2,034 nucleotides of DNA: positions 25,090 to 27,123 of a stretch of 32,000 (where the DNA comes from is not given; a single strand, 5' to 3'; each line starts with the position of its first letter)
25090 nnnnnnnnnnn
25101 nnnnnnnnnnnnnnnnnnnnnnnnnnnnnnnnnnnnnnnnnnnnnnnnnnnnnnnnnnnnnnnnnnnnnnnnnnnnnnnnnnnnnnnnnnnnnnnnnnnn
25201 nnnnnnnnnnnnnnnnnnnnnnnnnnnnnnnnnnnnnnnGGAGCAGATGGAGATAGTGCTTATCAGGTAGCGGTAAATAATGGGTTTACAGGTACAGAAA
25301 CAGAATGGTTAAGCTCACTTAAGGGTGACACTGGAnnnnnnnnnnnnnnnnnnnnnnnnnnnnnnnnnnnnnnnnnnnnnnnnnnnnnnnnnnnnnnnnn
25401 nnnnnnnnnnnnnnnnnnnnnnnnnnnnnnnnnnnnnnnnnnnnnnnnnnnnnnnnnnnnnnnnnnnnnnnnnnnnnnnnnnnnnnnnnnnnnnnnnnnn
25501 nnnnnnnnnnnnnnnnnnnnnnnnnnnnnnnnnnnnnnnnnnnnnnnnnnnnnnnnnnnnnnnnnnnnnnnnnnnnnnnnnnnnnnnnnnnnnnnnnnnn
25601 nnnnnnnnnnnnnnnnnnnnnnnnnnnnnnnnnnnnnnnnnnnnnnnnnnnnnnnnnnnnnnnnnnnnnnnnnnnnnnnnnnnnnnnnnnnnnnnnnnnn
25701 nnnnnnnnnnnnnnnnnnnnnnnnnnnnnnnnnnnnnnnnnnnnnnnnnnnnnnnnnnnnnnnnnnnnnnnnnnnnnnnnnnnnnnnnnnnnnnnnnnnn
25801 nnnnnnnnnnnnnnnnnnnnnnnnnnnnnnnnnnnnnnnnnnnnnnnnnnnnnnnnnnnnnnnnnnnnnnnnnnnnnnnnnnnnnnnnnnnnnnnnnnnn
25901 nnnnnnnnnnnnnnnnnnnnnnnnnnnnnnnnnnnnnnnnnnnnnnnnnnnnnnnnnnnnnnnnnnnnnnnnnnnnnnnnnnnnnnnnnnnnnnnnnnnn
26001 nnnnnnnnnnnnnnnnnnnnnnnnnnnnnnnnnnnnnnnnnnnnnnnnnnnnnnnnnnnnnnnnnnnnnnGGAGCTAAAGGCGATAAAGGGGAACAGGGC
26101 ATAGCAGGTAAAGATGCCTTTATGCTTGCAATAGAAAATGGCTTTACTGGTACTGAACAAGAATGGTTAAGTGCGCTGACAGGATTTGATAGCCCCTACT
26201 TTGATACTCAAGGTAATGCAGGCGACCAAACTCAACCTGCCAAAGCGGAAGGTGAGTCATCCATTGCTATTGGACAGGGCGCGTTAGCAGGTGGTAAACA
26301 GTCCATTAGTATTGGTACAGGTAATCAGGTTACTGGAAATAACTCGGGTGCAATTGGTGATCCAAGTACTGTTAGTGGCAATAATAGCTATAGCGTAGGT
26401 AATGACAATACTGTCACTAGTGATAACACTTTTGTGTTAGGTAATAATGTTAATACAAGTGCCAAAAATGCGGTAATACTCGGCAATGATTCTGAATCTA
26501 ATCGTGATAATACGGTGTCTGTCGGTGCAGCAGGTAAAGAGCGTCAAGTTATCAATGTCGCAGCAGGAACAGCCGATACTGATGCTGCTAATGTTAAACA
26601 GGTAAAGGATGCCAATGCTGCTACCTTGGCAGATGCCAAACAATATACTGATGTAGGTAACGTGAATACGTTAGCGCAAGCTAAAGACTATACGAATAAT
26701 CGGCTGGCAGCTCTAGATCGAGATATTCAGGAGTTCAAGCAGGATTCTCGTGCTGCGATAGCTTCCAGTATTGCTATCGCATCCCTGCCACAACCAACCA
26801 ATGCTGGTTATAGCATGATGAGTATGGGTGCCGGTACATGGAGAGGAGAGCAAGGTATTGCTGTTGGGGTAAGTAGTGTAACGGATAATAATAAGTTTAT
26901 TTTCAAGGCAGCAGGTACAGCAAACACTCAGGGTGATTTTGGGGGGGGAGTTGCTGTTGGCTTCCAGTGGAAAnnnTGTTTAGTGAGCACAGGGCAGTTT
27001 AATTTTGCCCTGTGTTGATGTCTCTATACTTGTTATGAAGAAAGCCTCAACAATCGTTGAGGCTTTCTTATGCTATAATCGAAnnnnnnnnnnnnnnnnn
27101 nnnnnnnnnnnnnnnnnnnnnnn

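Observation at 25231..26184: Collagen-like triple-helix module of 88 proline-free G-X-Y triplets embedded in a trimeric autotransporter stalk, bracketed by duplicated phage-tail-fibre-like motifs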

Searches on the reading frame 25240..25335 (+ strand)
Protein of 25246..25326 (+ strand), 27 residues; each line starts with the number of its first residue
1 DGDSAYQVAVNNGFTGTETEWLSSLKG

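Call 23: search_protein_families(library=pfam, proteins=[window:25246-25326:+], max_evalue=10)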
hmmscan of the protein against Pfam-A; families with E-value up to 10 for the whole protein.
seq(27 aa): 0 families

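Call 42: search_solved_structures(query=A1, max_evalue=10, show_alignments=4)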
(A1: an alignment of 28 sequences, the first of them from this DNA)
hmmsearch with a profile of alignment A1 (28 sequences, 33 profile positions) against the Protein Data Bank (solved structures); distinct sequences matched with E-value up to 10: 17.
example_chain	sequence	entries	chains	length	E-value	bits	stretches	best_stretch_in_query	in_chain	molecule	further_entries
7xtr_A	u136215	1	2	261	1.1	12.1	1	11-25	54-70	alpha/beta hydrolase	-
5zoa_A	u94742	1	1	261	1.1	12.1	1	11-25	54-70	BTA-hydrolase 1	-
7xts_A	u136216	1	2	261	1.1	12.1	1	11-25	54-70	alpha/beta hydrolase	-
6f5e_A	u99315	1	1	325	1.1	12.1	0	5-16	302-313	DD_D12_10_47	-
7xtt_A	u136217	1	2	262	1.1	12.1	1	11-25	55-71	alpha/beta hydrolase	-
7xtu_A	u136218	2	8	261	1.1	12.1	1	11-25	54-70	alpha/beta hydrolase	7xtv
5lui_A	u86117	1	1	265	1.2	12.1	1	11-25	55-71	Cutinase 1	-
7qjr_A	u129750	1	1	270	1.2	12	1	11-25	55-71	Cutinase 1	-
7qjq_A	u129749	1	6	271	1.2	12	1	11-25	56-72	Acetylxylan esterase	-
2gig_A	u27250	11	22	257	1.2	12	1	14-25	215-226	Type II restriction enzyme HincII | Type-2 restriction enzyme HindII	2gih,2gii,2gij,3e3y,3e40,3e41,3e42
4cg1_A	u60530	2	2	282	1.3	11.9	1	11-25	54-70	CUTINASE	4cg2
2aud_A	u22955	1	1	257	1.4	11.8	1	14-25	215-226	Type II restriction enzyme HincII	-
1kc6_A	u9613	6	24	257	1.4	11.8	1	14-25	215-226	TYPE II RESTRICTION ENZYME HINCII | Hinc II endonuclease | Type II restriction enzyme HindII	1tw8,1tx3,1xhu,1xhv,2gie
4cg3_A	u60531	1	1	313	1.5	11.7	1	11-25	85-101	CUTINASE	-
6aid_A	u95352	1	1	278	1.5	11.7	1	11-25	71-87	Esterase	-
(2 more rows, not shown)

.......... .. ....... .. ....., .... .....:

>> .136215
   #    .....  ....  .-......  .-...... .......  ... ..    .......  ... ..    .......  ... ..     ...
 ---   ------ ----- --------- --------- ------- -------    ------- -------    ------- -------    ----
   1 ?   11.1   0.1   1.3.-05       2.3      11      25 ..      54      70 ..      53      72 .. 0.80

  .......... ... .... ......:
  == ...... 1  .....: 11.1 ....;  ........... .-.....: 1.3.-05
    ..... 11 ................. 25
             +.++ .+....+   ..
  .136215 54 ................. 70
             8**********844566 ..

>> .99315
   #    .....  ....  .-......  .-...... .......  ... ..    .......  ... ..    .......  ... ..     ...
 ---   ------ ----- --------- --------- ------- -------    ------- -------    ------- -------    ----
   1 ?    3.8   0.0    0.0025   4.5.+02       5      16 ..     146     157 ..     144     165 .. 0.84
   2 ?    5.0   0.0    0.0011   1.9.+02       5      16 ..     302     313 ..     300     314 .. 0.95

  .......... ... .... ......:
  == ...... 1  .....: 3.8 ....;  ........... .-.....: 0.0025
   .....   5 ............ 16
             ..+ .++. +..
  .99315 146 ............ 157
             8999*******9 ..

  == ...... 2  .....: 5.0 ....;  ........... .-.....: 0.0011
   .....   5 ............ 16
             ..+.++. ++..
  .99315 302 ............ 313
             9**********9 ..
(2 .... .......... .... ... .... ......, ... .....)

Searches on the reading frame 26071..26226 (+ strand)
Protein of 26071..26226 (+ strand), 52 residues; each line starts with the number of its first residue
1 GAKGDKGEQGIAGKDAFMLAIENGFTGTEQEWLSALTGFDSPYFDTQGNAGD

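Call 10: search_protein_families(library=phrogs, proteins=[window:26071-26226:+], max_evalue=1)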
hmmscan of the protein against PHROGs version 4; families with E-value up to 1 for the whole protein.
seq(52 aa): 13 families
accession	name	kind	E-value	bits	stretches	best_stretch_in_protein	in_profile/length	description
phrog_25979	-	unknown function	3.4e-09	37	1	3-40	170-207/521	-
phrog_19976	-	tail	8.5e-09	36.2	1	1-49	97-144/256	tail assembly protein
phrog_22483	-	unknown function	3e-06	27.6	1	3-38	25-60/306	-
phrog_15433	-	tail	6.1e-06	26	1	9-37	100-128/798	tail sheath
phrog_14726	-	tail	7.2e-06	26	1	11-52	122-165/537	tail fiber protein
phrog_19864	-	unknown function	3.3e-05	22.8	1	1-35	111-145/1268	-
phrog_15437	-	tail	3.8e-05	23.5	1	12-40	106-134/656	tail fiber protein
phrog_35690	-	unknown function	0.00014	22.7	1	9-36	120-147/156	-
phrog_13286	-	tail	0.0011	18.4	1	3-39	60-96/662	tail protein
phrog_14029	-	unknown function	0.0032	16.3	1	3-38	170-207/1115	-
phrog_25888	-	unknown function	0.071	13.3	1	6-43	208-244/325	-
phrog_4440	-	tail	0.089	12.9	1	5-38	145-174/410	tail fiber protein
phrog_30556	-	unknown function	0.13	13.6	1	8-37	61-91/159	-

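Call 23: search_protein_families(library=pfam, proteins=[window:26071-26226:+], max_evalue=10)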
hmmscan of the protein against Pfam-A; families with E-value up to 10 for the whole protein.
seq(52 aa): 0 families

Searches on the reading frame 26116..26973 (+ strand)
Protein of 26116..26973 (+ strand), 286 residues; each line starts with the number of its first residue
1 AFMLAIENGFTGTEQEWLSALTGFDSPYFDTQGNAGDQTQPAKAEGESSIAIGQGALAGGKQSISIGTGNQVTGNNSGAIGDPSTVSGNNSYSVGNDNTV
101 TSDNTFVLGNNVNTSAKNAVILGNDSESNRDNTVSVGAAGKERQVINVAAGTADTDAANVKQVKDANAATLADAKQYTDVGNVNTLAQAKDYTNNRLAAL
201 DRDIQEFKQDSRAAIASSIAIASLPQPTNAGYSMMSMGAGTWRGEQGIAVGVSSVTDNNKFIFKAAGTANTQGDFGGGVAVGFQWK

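Call 21: find_related_loci(query=window:26116-26973:+, collection=genome_contigs, flank=6000)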
Query window:26116-26973:+ (286 aa) in genome_contigs; peptide patterns used: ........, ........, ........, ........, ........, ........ (x = any residue, [..] = any of these).
211 stretches matched a pattern; 43 encode a relative of the query (tblastn E <= 1e-3); 43 distinct loci.
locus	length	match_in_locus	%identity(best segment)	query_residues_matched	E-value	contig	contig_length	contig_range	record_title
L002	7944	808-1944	56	1-286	7e-67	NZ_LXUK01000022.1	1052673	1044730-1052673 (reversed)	Acinetobacter sp. Ac_5812 contig_3, whole genome shotgun sequence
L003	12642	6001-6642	56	1-203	1e-65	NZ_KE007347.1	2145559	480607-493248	Acinetobacter genomosp. 15BJ strain CIP 110321 acPFF-supercont1.4, whole genome shotgun sequence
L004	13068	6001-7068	59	1-258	1e-69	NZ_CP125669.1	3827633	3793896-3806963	Acinetobacter corruptisaponis strain KCTC 92772 chromosome, complete genome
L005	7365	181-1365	42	42-285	3e-50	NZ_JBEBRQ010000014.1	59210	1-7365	MAG: Castellaniella defragrans isolate T2.bin.121 NODE_1362_length_59210_cov_16.483628, whole genome shotgun sequence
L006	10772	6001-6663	50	46-182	2e-30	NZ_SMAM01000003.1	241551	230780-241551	Bibersteinia trehalosi strain DSM 23101 Ga0244685_103, whole genome shotgun sequence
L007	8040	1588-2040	51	45-167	3e-29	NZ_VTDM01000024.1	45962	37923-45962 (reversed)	Acinetobacter baretiae strain B10A flattened_line_30, whole genome shotgun sequence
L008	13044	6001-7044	68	42-285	3e-29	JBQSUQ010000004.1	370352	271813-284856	Pasteurellaceae bacterium 22721_9_1 cont4, whole genome shotgun sequence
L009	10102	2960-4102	36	52-285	1e-28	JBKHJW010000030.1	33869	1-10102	MAG: Ralstonia sp. isolate D5M12_2 NODE_335_length_33869_cov_28.582865, whole genome shotgun sequence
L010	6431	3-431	48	58-172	2e-27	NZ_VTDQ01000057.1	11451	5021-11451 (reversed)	Acinetobacter pollinis strain SCC477 flattened_line_112, whole genome shotgun sequence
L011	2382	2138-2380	63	42-122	8e-26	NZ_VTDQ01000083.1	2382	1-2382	Acinetobacter pollinis strain SCC477 flattened_line_163, whole genome shotgun sequence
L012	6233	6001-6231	66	46-122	1e-25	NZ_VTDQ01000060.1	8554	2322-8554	Acinetobacter pollinis strain SCC477 flattened_line_118, whole genome shotgun sequence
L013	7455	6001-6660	43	22-152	8e-18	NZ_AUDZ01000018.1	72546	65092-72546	Halomonas halocynthiae DSM 14573 H616DRAFT_scaffold00009.9_C, whole genome shotgun sequence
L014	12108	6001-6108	50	1-40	4e-6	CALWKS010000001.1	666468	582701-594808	MAG: uncultured Christensenellaceae bacterium isolate BRZ_QI__bin43 genome assembly, contig: BRZ_QI__NODE_2_length_66646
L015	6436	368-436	74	1-23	3e-6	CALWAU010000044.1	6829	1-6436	MAG: uncultured Clostridia bacterium isolate E10__bin181 genome assembly, contig: E10__k127_1111059, whole genome shotgu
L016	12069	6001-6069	70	1-23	5e-6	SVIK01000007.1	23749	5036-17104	MAG: Clostridiales bacterium isolate SIG407 NODE_41345_length_23749_cov_2.547413, whole genome shotgun sequence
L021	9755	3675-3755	59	1-27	1e-5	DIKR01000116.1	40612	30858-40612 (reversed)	MAG TPA_asm: Desulfuromonadaceae bacterium UBA5613 UBA5613_contig_11273, whole genome shotgun sequence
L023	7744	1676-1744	70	1-23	2e-5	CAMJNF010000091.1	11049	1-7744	MAG: uncultured Fibrobacter sp. isolate SRR12081293_bin.41_metaWRAP_v1.3_MAG genome assembly, contig: ERZ12289773.9667,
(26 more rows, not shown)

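Call 23: search_protein_families(library=pfam, proteins=[L023:1139-5857:+, L014:5839-7173:+, L021:3504-5948:+], max_evalue=10)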
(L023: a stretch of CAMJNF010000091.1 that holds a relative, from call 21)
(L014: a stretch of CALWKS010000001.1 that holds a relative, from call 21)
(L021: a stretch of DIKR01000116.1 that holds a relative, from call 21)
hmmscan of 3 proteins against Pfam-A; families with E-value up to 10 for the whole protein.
L023:1139-5857:+ (1573 aa): 7 families
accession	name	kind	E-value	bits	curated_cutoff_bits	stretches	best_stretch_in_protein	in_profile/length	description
PF01391.23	Collagen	-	2.3e-13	50.1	27.2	3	114-172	1-59/60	Collagen triple helix repeat (20 copies)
PF11154.13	DUF2934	-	0.0008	19.5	22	0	229-244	10-26/37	Protein of unknown function (DUF2934)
PF07862.16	Nif11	-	0.28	11.9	23.8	0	231-245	34-48/48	Nif11 domain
PF04513.17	Baculo_PEP_C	-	0.6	10.6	38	1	322-367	48-93/140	Baculovirus polyhedron envelope protein, PEP, C terminus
PF14942.11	Muted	-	0.68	10.6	26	1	314-412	53-143/146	Organelle biogenesis, Muted-like protein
PF07798.16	CCDC90-like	-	2.2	8.6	33.5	1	316-415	65-153/175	Coiled-coil domain-containing protein 90-like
PF13779.11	DUF4175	-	7.2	4.9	27.3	0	289-387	649-731/825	Domain of unknown function (DUF4175)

L014:5839-7173:+ (445 aa): 7 families
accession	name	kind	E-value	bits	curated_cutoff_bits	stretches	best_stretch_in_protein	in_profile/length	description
PF13365.12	Trypsin_2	-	1.4e-19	71.7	27.6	1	151-303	1-144/144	Trypsin-like peptidase domain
PF00089.32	Trypsin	-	1.3e-13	51.7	20.6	1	161-322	33-213/220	Trypsin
PF13180.12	PDZ_2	-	1.1e-08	35.6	27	1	342-435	3-78/80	PDZ domain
PF19805.5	DUF6288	-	0.0054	16.4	26.3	1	368-435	4-74/402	Family of unknown function (DUF6288)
PF00595.29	PDZ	-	0.0065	17.3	23.2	1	366-415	26-73/81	PDZ domain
PF17820.7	PDZ_6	-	0.073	13.3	27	1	369-426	2-54/54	PDZ domain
PF01732.22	Mycop_pep_DUF31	-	1.6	8.8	27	1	280-303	320-343/346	Mycoplasma peptidase (DUF31)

L021:3504-5948:+ (815 aa): 9 families
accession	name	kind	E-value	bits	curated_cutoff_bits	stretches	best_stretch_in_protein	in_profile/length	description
PF22113.1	Mtrc-MtrF_II-IV_dom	-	8.9e-41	139.8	30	3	228-392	1-175/176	Outer membrane cytochrome MtrC/MtrF-like, domains II/IV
PF14522.11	Cytochrome_C7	-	9e-11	41.9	24.8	5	343-385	12-54/67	Cytochrome c7 and related cytochrome c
PF14537.11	Cytochrom_c3_2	-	5.5e-10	40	25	3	322-381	7-66/79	Cytochrome c3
PF09699.15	Paired_CXXCH_1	-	2.3e-05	24.4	20.6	4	340-381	2-38/41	Doubled CXXCH motif (Paired_CXXCH_1)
PF11845.13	Tll0287-like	-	0.013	16.4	24.1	1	332-355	89-112/144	Tll0287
PF02085.21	Cytochrom_CIII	-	0.025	15.3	22.9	2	323-379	32-101/101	Class III cytochrome C family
PF13442.11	Cytochrome_CBB3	-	0.45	11.3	27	1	764-782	4-22/68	Cytochrome C oxidase, cbb3-type, subunit III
PF13435.11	Cytochrome_C554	-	0.67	11.4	20.8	0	344-379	48-83/84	Cytochrome c554 and c-prime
PF05495.17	zf-CHY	-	0.72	10.8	31.3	1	588-620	20-54/68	CHY zinc finger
